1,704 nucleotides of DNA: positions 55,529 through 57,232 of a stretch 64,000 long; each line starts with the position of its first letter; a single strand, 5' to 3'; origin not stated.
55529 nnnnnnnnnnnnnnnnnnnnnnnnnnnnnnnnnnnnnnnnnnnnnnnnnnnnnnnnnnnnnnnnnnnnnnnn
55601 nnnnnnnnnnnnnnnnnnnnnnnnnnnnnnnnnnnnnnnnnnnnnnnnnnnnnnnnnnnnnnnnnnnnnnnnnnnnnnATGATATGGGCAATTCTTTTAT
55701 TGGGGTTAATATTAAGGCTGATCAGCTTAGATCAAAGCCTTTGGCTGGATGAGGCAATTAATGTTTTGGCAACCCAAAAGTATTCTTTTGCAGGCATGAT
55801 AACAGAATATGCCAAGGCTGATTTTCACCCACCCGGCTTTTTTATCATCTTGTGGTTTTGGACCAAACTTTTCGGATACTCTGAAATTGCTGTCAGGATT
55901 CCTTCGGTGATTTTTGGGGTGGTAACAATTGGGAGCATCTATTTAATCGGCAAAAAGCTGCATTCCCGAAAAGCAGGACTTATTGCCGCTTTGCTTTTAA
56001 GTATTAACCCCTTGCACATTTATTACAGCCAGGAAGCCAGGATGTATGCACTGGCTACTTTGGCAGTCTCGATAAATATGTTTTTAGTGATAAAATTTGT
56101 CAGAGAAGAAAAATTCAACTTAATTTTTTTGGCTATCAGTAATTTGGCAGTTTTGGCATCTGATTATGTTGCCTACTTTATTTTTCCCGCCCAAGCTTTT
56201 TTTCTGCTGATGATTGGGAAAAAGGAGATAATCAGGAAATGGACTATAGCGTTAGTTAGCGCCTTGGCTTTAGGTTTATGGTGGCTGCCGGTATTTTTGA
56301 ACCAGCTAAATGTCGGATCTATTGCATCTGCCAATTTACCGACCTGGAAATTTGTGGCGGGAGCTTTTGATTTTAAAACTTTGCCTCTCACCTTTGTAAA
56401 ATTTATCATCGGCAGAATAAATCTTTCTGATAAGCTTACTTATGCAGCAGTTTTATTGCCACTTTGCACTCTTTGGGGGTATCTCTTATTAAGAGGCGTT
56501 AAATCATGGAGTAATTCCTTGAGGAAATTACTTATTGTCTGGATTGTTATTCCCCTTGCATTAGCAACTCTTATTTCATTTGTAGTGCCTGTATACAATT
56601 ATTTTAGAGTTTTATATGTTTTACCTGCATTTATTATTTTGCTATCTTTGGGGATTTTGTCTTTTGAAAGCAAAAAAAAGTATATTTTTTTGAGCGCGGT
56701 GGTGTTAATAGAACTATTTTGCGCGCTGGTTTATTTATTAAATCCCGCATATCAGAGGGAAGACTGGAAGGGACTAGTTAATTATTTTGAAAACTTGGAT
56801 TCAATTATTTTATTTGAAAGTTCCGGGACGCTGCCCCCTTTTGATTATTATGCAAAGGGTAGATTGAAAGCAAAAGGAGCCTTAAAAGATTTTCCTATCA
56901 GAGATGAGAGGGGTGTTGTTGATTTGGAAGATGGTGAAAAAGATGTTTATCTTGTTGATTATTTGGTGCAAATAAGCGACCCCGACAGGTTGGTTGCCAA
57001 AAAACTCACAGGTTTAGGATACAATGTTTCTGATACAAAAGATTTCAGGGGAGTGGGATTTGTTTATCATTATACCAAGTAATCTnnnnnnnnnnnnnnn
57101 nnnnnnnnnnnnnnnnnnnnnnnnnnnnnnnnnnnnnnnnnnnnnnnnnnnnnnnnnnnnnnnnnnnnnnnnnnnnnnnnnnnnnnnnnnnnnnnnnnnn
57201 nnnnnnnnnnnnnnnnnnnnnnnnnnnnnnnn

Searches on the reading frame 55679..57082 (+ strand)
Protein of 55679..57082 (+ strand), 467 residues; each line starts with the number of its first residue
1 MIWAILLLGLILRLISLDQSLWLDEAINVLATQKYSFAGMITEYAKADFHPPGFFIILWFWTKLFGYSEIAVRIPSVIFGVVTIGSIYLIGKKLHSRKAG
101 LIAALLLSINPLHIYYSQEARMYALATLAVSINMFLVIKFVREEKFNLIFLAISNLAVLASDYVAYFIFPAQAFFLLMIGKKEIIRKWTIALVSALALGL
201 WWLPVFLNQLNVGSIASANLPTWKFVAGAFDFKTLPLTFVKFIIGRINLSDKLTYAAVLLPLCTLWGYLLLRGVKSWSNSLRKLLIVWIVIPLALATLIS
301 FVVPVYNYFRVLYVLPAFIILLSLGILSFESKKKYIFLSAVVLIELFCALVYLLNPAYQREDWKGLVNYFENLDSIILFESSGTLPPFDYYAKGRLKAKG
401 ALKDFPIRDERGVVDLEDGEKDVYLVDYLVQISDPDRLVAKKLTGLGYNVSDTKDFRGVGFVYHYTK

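Call 76: search_protein_families(library=pfam, proteins=[window:55679-57082:+], max_evalue=0.00001)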
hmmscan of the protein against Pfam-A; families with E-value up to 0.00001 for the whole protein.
window:55679-57082:+ (467 aa): 1 family
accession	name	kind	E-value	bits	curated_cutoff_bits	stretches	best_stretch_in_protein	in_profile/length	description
PF13231.12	PMT_2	-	4.9e-17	63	26.1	1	50-198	2-151/160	Dolichyl-phosphate-mannose-protein mannosyltransferase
